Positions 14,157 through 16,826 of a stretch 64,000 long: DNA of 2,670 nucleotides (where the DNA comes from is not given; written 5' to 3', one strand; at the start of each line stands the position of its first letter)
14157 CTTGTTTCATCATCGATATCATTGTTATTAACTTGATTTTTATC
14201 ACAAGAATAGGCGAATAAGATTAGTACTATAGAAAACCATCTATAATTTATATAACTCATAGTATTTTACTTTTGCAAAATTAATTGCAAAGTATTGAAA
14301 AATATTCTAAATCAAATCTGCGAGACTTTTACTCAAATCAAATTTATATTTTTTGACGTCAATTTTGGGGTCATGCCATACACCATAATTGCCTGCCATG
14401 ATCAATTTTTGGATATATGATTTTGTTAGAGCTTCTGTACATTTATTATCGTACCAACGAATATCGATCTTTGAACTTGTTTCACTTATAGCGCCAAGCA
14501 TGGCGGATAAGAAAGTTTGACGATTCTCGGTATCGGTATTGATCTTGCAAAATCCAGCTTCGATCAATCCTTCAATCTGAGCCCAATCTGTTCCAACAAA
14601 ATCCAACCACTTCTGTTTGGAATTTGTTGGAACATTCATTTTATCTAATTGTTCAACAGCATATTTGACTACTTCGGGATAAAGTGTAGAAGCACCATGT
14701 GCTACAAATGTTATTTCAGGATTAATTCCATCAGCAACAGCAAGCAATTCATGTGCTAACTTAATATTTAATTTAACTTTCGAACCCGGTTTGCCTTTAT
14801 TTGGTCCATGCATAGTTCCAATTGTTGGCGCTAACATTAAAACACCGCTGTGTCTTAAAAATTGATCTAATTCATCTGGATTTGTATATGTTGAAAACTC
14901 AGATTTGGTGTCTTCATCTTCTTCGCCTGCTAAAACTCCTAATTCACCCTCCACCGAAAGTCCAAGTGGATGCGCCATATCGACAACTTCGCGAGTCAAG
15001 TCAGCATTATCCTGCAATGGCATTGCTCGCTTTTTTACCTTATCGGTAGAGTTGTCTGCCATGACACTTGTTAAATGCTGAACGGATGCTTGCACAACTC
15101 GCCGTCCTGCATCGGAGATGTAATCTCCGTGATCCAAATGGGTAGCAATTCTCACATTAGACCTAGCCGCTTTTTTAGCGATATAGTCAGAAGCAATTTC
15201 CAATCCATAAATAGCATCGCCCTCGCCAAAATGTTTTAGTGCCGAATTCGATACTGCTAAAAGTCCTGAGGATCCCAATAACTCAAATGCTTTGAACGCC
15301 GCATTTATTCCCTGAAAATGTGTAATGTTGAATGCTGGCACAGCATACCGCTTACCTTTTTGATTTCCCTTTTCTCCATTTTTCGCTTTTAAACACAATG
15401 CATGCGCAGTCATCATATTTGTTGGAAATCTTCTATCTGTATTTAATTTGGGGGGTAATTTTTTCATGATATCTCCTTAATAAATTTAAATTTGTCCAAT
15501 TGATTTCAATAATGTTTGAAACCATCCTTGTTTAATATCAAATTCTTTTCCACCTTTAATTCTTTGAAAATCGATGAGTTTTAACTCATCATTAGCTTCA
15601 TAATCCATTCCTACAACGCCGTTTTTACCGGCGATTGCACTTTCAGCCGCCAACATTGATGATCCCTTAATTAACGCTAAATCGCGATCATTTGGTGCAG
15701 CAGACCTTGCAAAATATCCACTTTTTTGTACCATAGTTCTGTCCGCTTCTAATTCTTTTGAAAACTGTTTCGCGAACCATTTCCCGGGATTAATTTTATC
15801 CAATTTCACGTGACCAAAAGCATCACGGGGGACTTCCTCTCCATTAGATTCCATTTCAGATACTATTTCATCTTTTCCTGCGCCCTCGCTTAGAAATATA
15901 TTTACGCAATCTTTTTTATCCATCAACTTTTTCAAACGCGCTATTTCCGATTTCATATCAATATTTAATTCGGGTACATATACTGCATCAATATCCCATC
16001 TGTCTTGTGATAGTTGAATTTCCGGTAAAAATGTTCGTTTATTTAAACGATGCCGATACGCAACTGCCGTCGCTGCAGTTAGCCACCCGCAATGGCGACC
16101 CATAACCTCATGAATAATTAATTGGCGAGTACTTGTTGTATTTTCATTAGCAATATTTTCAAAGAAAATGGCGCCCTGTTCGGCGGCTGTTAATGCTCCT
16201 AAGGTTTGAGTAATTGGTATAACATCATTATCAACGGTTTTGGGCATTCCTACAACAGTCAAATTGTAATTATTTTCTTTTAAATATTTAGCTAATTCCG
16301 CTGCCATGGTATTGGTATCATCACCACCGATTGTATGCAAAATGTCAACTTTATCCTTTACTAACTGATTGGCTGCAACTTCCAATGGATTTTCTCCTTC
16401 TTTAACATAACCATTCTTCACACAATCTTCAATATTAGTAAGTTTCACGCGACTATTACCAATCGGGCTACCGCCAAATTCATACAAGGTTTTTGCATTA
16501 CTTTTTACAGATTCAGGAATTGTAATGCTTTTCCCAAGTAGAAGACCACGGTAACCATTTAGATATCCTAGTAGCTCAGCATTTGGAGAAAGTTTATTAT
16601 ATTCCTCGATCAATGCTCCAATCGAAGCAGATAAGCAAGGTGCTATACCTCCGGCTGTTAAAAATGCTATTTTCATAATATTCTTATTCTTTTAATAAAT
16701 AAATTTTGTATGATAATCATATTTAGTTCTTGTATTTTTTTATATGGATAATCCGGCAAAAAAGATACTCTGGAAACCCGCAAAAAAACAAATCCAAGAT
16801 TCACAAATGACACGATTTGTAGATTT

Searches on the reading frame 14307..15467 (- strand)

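Call 70: search_protein_families(library=pfam, proteins=[window:14307-15467:-], max_evalue=0.0001)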
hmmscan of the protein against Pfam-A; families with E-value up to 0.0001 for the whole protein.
window:14307-15467:- (386 aa): 1 family
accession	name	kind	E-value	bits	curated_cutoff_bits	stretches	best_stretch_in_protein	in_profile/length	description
PF01116.26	F_bP_aldolase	-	6.3e-55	187.1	25.5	1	38-360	12-274/277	Fructose-bisphosphate aldolase class-II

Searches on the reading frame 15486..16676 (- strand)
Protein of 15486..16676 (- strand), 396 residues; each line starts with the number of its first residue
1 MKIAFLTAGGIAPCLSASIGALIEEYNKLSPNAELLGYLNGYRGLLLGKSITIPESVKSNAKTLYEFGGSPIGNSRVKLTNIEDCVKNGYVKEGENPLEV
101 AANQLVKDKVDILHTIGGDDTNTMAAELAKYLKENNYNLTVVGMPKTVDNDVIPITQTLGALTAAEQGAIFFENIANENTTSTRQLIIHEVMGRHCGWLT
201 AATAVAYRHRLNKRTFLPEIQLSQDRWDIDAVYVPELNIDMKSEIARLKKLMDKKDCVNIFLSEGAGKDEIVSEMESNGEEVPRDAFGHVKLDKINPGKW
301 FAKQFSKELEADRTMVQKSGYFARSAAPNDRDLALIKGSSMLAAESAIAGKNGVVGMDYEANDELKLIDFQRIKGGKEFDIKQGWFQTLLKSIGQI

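Call 70: search_protein_families(library=pfam, proteins=[window:15486-16676:-], max_evalue=0.0001)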
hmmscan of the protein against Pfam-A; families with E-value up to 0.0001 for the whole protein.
window:15486-16676:- (396 aa): 1 family
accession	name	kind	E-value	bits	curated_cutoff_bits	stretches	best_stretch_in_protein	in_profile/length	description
PF00365.25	PFK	-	2.3e-39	135.9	30.9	1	2-335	1-265/277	Phosphofructokinase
